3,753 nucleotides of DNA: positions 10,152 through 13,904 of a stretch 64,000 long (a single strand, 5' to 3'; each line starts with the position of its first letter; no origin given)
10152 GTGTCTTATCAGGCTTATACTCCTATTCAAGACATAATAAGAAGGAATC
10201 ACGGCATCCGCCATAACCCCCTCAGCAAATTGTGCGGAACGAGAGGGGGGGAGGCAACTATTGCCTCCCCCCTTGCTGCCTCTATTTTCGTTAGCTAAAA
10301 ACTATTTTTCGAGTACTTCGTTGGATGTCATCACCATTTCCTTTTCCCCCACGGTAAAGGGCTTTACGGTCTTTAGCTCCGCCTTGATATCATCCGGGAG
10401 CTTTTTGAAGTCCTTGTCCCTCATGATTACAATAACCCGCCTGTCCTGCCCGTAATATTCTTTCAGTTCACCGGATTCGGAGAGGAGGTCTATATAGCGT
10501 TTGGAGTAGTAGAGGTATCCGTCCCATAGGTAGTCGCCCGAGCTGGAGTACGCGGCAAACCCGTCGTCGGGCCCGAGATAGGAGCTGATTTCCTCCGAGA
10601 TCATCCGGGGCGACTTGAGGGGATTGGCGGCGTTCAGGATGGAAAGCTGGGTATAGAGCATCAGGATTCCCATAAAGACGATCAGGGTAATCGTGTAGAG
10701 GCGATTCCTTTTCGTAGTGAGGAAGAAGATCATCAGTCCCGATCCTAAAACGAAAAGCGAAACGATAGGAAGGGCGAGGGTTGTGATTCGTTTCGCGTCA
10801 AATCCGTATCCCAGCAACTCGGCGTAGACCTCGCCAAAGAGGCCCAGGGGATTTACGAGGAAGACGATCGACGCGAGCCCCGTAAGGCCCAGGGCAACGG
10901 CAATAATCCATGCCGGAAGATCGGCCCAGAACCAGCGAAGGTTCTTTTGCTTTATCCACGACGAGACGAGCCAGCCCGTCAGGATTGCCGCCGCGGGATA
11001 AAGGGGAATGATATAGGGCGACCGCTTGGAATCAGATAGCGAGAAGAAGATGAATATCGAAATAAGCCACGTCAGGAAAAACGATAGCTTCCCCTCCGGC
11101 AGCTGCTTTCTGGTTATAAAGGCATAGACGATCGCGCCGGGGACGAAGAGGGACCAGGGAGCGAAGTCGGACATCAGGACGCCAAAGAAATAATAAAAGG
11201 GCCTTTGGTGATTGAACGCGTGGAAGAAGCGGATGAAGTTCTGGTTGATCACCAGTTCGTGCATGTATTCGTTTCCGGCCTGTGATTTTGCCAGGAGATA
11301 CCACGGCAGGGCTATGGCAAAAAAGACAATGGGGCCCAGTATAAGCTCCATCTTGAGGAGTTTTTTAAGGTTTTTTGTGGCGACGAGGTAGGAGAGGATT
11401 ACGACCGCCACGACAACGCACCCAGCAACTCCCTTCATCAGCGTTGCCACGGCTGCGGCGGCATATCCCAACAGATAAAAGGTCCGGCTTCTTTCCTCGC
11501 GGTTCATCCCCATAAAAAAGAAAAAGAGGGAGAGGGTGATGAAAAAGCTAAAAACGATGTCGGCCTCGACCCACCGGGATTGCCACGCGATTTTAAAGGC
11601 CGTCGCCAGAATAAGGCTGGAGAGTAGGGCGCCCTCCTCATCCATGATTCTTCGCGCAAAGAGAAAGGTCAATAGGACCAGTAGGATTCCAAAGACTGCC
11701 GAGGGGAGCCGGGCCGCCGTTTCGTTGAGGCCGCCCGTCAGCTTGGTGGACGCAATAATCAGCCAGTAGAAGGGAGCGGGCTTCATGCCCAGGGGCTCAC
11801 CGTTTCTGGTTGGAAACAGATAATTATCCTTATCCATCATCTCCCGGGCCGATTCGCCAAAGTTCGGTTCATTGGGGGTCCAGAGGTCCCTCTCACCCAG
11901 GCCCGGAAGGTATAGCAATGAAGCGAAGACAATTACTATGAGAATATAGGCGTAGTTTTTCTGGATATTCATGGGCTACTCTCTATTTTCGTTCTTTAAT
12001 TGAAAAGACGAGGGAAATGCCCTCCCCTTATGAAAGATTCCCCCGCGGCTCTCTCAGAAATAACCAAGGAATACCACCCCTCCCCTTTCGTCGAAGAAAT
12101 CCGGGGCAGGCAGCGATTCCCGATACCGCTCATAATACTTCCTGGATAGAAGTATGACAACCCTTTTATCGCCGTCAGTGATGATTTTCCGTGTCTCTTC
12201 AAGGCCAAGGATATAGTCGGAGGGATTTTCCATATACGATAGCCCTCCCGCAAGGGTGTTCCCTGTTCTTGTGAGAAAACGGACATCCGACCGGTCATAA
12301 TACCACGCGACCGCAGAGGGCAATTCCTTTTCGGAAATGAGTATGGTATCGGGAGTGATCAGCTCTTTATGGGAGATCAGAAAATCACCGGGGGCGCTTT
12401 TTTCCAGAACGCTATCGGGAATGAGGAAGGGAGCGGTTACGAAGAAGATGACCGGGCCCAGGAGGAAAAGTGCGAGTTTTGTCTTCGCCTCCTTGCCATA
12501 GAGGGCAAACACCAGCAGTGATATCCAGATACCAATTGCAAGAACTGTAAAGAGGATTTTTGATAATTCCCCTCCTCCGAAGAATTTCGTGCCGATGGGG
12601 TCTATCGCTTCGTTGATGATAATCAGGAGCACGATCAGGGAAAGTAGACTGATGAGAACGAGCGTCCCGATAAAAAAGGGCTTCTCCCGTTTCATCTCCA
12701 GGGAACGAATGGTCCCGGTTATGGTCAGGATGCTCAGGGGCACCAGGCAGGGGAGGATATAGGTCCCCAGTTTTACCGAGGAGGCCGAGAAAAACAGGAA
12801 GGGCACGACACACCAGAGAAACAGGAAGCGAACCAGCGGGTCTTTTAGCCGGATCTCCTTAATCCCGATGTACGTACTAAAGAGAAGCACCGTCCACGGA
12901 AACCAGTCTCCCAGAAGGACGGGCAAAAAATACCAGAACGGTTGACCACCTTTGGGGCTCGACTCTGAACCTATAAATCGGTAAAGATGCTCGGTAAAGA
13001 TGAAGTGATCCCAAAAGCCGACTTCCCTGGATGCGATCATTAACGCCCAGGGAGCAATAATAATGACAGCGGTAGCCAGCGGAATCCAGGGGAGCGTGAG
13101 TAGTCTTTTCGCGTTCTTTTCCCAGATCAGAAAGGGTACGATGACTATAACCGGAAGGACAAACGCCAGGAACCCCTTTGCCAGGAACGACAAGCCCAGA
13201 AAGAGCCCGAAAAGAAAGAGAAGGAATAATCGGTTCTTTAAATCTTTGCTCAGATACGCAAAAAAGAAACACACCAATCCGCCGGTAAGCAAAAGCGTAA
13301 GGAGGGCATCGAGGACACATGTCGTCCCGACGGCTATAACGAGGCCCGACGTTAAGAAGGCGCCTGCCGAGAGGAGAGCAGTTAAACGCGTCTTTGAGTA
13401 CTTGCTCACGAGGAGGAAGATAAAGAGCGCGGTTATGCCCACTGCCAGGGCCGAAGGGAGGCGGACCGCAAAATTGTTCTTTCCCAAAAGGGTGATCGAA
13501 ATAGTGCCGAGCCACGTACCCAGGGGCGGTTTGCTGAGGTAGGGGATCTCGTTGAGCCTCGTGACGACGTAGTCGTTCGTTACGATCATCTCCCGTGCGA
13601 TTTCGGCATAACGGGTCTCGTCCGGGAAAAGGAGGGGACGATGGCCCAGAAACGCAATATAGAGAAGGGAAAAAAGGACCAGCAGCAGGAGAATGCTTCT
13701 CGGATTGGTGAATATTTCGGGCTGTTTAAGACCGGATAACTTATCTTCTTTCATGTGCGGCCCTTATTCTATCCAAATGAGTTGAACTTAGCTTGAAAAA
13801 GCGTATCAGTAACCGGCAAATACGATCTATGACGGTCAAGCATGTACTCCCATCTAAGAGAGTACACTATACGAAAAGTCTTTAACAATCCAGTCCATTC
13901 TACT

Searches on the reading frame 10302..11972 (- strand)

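Call 55: search_protein_families(library=pfam, proteins=[window:10302-11972:-], max_evalue=0.000001)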
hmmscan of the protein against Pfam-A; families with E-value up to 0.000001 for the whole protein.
window:10302-11972:- (556 aa): 2 families
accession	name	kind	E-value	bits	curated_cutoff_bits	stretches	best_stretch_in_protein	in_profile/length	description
PF02366.24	PMT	-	2e-21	77.1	22.7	1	9-228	4-234/245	Dolichyl-phosphate-mannose-protein mannosyltransferase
PF13231.12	PMT_2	-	6e-19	69.3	26.1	1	65-224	3-157/160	Dolichyl-phosphate-mannose-protein mannosyltransferase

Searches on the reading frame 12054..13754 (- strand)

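Call 55: search_protein_families(library=pfam, proteins=[window:12054-13754:-], max_evalue=0.000001)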
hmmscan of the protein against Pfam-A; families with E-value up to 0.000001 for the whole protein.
window:12054-13754:- (566 aa): 2 families
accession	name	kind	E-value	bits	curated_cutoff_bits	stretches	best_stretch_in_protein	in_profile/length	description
PF02366.24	PMT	-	1.7e-22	80.6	22.7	1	21-249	5-243/245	Dolichyl-phosphate-mannose-protein mannosyltransferase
PF13231.12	PMT_2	-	8.9e-18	65.4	26.1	1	74-236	1-157/160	Dolichyl-phosphate-mannose-protein mannosyltransferase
